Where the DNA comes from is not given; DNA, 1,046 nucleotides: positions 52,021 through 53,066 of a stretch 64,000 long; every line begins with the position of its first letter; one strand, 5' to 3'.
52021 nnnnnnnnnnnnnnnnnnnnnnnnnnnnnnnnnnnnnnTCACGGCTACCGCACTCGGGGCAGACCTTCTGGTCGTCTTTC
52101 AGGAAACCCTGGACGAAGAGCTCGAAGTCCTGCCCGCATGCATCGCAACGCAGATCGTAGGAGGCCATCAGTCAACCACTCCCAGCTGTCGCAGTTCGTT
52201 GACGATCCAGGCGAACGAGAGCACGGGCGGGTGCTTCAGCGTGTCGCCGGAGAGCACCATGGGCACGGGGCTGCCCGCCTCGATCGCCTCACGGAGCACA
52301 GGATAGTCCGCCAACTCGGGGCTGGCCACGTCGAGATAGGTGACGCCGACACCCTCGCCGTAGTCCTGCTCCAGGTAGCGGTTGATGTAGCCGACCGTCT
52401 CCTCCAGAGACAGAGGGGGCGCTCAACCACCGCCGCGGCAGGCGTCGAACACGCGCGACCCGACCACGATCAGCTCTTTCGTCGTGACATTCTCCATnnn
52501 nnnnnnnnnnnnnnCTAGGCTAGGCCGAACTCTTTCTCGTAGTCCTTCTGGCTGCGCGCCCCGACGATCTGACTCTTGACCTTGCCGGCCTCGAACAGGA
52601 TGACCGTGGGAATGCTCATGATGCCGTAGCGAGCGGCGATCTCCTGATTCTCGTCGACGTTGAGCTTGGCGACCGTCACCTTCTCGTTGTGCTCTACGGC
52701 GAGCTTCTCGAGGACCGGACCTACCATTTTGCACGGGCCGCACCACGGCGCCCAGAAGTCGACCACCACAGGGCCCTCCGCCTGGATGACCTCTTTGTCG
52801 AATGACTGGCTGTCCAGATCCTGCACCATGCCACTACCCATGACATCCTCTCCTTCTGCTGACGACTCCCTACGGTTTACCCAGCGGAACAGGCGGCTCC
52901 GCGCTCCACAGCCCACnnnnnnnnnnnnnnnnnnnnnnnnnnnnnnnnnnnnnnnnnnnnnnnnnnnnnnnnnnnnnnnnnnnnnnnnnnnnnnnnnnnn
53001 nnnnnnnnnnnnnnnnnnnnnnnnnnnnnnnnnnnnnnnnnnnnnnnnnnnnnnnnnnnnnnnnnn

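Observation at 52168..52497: Candidate new selenoprotein: 109-aa thioredoxin-fold ORF with a C-x4-U site inside a trxA / CcmH-like / TrxR operon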

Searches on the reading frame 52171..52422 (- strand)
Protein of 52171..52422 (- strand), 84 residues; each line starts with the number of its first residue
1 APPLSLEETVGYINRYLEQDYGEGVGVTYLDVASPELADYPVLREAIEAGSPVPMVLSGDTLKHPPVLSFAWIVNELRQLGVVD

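Call 23: search_protein_representatives(protein=window:52171-52422:-)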
Query: 84 residues. Proteins with E-value up to 0.001 (for the whole library): 15; up to 1e-10: 3; up to 1e-30: 0. The best 15 are listed.
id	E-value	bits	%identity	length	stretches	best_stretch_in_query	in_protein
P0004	3.4e-18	81.8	68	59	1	27-83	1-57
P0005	1.6e-17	79.6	53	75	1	10-83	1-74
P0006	1.5e-11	60.5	53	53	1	33-83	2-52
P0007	1.3e-10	57.5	48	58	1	28-83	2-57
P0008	1.9e-10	57.0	41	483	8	18-48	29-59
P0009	3.4e-08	49.9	64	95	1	2-46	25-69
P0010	1.2e-06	44.9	52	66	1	4-59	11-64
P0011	2.3e-06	44.0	45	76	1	27-82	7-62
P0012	1.3e-05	41.6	43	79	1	27-82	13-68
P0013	1.5e-05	41.5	42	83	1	16-82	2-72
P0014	3.2e-05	40.4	39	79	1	27-82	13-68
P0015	4.0e-05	40.1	37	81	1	8-83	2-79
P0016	1.1e-04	38.6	43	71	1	29-82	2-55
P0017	6.9e-04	36.1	32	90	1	2-82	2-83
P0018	1.0e-03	35.6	37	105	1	3-59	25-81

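Call 25: find_encoding_contigs(protein=P0018, flank=5000, max_places=3)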
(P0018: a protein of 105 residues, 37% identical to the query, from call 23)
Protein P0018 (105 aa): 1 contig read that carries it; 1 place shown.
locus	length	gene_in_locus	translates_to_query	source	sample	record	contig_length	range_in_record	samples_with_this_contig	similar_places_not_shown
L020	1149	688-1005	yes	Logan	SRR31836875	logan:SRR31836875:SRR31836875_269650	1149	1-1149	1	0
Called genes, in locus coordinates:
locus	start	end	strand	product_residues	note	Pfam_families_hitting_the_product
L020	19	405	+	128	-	PF12840:HTH_20 (weak), PF01022:HTH_5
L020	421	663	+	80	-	PF13192:Thioredoxin_3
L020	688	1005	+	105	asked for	-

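Call 26: find_encoding_contigs(protein=P0017, flank=5000, max_places=3)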
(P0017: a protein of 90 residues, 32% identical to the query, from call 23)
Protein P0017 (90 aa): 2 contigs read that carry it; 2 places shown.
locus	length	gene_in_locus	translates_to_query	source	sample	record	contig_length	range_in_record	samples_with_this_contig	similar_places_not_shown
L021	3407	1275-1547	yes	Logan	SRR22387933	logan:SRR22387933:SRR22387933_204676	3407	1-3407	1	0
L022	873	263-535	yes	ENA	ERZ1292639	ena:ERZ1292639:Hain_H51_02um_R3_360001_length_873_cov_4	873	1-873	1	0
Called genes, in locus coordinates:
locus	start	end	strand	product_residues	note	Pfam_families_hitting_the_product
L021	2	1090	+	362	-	?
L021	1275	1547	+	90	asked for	-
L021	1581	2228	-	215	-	PF02163:Peptidase_M50 (weak)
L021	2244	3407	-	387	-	?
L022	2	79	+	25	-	?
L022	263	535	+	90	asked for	-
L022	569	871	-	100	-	?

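Call 27: find_encoding_contigs(protein=P0015, flank=5000, max_places=3)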
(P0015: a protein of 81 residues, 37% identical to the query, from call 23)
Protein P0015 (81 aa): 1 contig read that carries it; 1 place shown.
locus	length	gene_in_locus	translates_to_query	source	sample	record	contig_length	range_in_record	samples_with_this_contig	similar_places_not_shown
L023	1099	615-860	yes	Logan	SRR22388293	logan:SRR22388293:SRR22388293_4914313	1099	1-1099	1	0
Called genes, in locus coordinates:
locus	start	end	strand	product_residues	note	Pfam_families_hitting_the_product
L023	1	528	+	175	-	?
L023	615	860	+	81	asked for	-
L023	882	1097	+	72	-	?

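Call 37: search_protein_families(library=ncbifam, proteins=[P0018, L020:421-663:+], max_evalue=1)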
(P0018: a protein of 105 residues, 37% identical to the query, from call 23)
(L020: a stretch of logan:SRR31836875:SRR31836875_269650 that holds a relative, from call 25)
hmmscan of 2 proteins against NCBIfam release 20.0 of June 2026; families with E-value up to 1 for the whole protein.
P0018 (105 aa): 3 families
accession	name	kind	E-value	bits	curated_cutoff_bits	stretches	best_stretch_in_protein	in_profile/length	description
NF047660.1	HUIPC_Trx_selen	equivalog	2.6e-05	24.3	105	1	27-99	15-87/91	HUIPC motif thioredoxin-like (seleno)protein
TIGR00411.1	redox_disulf_1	equivalog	0.0026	17.8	92.75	1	22-97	7-76/82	MJ0307 family thioredoxin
NF050825.1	TCSRespRegRv3143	equivalog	0.058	13.4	200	1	36-92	13-68/123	Rv3143 family two-component system response regulator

L020:421-663:+ (80 aa): 5 families
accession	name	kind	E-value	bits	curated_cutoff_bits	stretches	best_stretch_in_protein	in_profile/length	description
TIGR00412.2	redox_disulf_2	subfamily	4e-30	104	62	1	2-76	1-75/75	MTH895/ArsE family thioredoxin-like protein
TIGR00411.1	redox_disulf_1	equivalog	2.6e-06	27.4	92.75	1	10-75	11-78/82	MJ0307 family thioredoxin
NF049942.1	DF_fam_seleno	subfamily_domain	0.0028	17.6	70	1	8-58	7-59/96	DF family (seleno)protein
TIGR02187.2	PDO_seleno_TRX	equivalog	0.005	16.2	185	1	10-59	33-191/209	protein disulfide oxidoreductase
NF047957.1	CopZ_AFE_1862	equivalog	0.14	12.6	85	1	2-25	2-22/62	CopZ family metallochaperone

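Call 38: search_protein_families(library=pfam, proteins=[P0018], max_evalue=1)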
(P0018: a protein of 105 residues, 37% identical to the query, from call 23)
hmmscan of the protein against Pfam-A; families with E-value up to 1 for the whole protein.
P0018 (105 aa): 2 families
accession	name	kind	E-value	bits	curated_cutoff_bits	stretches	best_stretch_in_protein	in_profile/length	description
PF07315.17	DUF1462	-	0.0005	20.8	25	1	10-97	2-90/93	Protein of unknown function (DUF1462)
PF13192.12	Thioredoxin_3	-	0.091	13.2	24.8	1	51-99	28-75/76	Thioredoxin domain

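Call 71: predict_structure(alignment_id=A4)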
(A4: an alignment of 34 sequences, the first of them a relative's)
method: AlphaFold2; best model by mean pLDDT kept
length: 105 residues; sequences in the alignment: 34
mean_pLDDT: 82.8   pTM: 0.74
mean pLDDT of the five models: 82.8, 80.7, 78.9, 76.8, 75.7
residues with pLDDT >= 90: 37; 70-90: 53; 50-70: 11; < 50: 4
segments of 3 or more residues with pLDDT < 50: none
pLDDT, mean of each block of 10 residues (from residue 1): 76 68 65 91 92 87 87 87 83 91 85
secondary structure, 60 per line:
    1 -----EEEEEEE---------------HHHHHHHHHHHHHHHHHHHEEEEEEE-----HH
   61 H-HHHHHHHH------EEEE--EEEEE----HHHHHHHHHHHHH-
elements in order: E6-12 H28-46 E47-53 H63-70 E77-80 E83-87 H92-104

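Call 74: fold_search(model_id=the predicted structure, library=pdb)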
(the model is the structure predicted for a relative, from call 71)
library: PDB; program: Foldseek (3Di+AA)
matches with E <= 10: 515; with E <= 0.001: 7
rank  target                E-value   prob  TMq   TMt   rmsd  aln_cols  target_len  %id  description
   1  1xg8                  1.1e-04  1.00  0.72  0.70   3.2       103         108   24  Crystal Structure of Protein of Unknown Function SA0789 from Staphylococcus aureus (released 2004-11-02)
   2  1v98_A                1.7e-04  1.00  0.50  0.55   5.1       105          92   20  Crystal Structure Analysis of Thioredoxin from Thermus thermophilus (released 2005-02-01)
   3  1v98_B                2.1e-04  1.00  0.54  0.62   4.5       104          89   18  Crystal Structure Analysis of Thioredoxin from Thermus thermophilus (released 2005-02-01)
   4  3dyr_B                5.7e-04  1.00  0.54  0.53   4.1       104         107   16  Crystal structure of E. coli thioredoxin mutant I76T in its oxidized form (released 2009-01-27)
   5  7q3j_A                7.0e-04  1.00  0.52  0.60   4.5       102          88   19  Computationally designed thioredoxin subjected to stability optimizing mutations. (released 2022-11-16)
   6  5e4w_B                7.0e-04  1.00  0.51  0.50   4.8       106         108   17  Crystal structure of cpSRP43 chromodomains 2 and 3 in complex with the Alb3 tail (released 2015-12-02)
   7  1f6m_C                9.2e-04  1.00  0.54  0.53   4.0       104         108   16  CRYSTAL STRUCTURE OF A COMPLEX BETWEEN THIOREDOXIN REDUCTASE, THIOREDOXIN, AND THE NADP+ ANALOG, AADP+ (released 2000-08-30)
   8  4o32_C                1.1e-03  1.00  0.52  0.58   4.7       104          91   17  Structure of a malarial protein (released 2014-12-24)
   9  5e4w_A                1.1e-03  1.00  0.50  0.49   4.9       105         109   17  Crystal structure of cpSRP43 chromodomains 2 and 3 in complex with the Alb3 tail (released 2015-12-02)
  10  1ep8_A                1.2e-03  1.00  0.51  0.49   4.5       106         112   17  CRYSTAL STRUCTURE OF A MUTATED THIOREDOXIN, D30A, FROM CHLAMYDOMONAS REINHARDTII (released 2001-12-12)
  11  3hxs_A                1.3e-03  1.00  0.52  0.48   4.8       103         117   16  Crystal Structure of Bacteroides fragilis TrxP (released 2010-01-12)
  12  2fch_C                1.3e-03  1.00  0.52  0.51   4.2       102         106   16  Crystal Structure of Thioredoxin Mutant G74S (released 2005-12-27)
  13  6yt3_B                1.4e-03  1.00  0.55  0.18   3.9       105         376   19  Structure of the MoStoNano fusion protein (released 2020-12-09)
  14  2fd3_A                1.4e-03  1.00  0.52  0.51   4.1       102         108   16  Crystal Structure of Thioredoxin Mutant P34H (released 2005-12-27)
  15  3ziv_A                1.7e-03  1.00  0.52  0.52   4.7       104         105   17  Crystal Structure of Ancestral Thioredoxin Relative to last Archaea- Eukaryotes Common Ancestor (AECA) from the Precam (released 2013-08-21)
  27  3kgk_B                3.6e-03  1.00  0.59  0.63   3.7       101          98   16  Crystal structure of ArsD (released 2010-02-16)
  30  3kgk_A                3.8e-03  1.00  0.61  0.68   3.3       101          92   16  Crystal structure of ArsD (released 2010-02-16)
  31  3mwh_B                3.8e-03  1.00  0.59  0.63   5.0       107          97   15  The 1.4 Ang crystal structure of the ArsD arsenic metallochaperone provides insights into its interactions with the Ar (released 2010-05-26)
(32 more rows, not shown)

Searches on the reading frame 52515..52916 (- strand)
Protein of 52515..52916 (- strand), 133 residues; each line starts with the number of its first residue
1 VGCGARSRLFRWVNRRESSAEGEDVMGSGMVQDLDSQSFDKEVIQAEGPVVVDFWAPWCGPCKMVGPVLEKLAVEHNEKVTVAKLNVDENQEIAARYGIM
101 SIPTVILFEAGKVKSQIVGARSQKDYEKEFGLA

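Call 6: search_protein_families(library=pfam, proteins=[window:52515-52916:-], max_evalue=1)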
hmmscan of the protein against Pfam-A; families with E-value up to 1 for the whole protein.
window:52515-52916:- (133 aa): 17 families
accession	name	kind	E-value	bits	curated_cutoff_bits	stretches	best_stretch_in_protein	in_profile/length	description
PF00085.26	Thioredoxin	-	3.4e-31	107.7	23.5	1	32-125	3-96/103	Thioredoxin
PF13098.12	Thioredoxin_2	-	3.2e-09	37.5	27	1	45-128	3-102/104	Thioredoxin-like domain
PF14595.12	Thioredoxin_9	-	2e-08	34.6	25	1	54-111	48-107/129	Thioredoxin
PF13905.12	Thioredoxin_8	-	2.1e-07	31.6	27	2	49-92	3-48/94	Thioredoxin-like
PF08534.16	Redoxin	-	2.1e-06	28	26.6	1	34-90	16-73/148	Redoxin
PF13192.12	Thioredoxin_3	-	2.6e-05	24.6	24.8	1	57-114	8-60/76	Thioredoxin domain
PF00578.27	AhpC-TSA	-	2.7e-05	24.5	26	1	35-93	14-73/124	AhpC/TSA family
PF00462.30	Glutaredoxin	-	0.00022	21.8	22.9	1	54-106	4-54/60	Glutaredoxin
PF04756.19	OST3_OST6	-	0.00023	21.1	27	1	59-115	46-109/294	OST3 / OST6 family, transporter family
PF07449.17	HyaE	-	0.0008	19.9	22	1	79-126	60-108/108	Hydrogenase-1 expression protein HyaE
PF05768.20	Glrx-like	-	0.001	19.8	26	1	57-107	8-55/77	Glutaredoxin-like domain (DUF836)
PF13743.12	Thioredoxin_5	-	0.012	15.8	27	0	82-110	138-166/186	Thioredoxin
PF13728.12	TraF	-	0.023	15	23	1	54-119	136-210/224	F plasmid transfer operon protein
PF13899.12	Thioredoxin_7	-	0.031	14.8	27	1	47-92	17-65/83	Thioredoxin-like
PF01323.26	DSBA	-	0.082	13.1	25.6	1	83-129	148-189/191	DSBA-like thioredoxin domain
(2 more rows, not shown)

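Call 7: search_protein_families(library=ncbifam, proteins=[window:52515-52916:-], max_evalue=1)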
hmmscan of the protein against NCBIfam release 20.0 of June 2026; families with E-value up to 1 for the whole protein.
window:52515-52916:- (133 aa): 29 families (the best 25 are shown)
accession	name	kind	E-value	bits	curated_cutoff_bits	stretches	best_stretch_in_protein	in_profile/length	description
TIGR01068.1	thioredoxin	equivalog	1.5e-36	124.6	96.8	1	35-127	2-94/101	thioredoxin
NF006898.0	PRK09381.1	equivalog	4.6e-32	110.7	138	1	32-130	6-103/109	thioredoxin TrxA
NF008229.0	PRK10996.1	equivalog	3.3e-27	94.9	125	1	28-127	34-132/141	thioredoxin TrxC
TIGR01126.1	pdi_dom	equivalog_domain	4.1e-21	75.2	107.2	1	36-126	3-97/105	protein disulfide-isomerase domain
NF047697.1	ThioredTrxAClost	equivalog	9.7e-21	73.9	140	1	33-121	3-91/105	thioredoxin TrxA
TIGR01130.1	ER_PDI_fam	subfamily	7.1e-17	62.1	344.25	1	31-124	3-98/476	protein disulfide-isomerase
NF002854.0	PRK03147.1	subfamily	2.4e-11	43.8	170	2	28-90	44-106/176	thiol-disulfide oxidoreductase ResA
TIGR00411.1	redox_disulf_1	equivalog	1.3e-10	41.2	92.75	1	54-124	6-72/82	MJ0307 family thioredoxin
NF041202.1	StoA_CxxC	exception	1.3e-09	38.2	210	2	39-88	43-96/163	endospore biogenesis thiol-disulfide oxidoreductase StoA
TIGR00385.1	dsbE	subfamily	1.6e-09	37.6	123.15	1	35-75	51-91/173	DsbE family thiol:disulfide interchange protein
NF045694.1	seleno_TsoB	exception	1e-07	30.4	805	1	26-110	453-545/572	rhodanese/DsbD fusion-like selenoprotein TsoB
TIGR02187.2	PDO_seleno_TRX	equivalog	1.3e-06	27.9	185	1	48-123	128-199/209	protein disulfide oxidoreductase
NF001419.0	PRK00293.1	subfamily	3.1e-06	26.1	330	1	37-124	464-563/574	protein-disulfide reductase DsbD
NF047696.1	ThlDiSintTplARhiz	equivalog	1.3e-05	25.1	230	1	50-91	100-142/219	thiol:disulfide interchange protein TlpA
TIGR02196.1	GlrX_YruB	hypoth_equivalog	1.8e-05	25.1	88.55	1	56-107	7-56/74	glutaredoxin-like protein, YruB-family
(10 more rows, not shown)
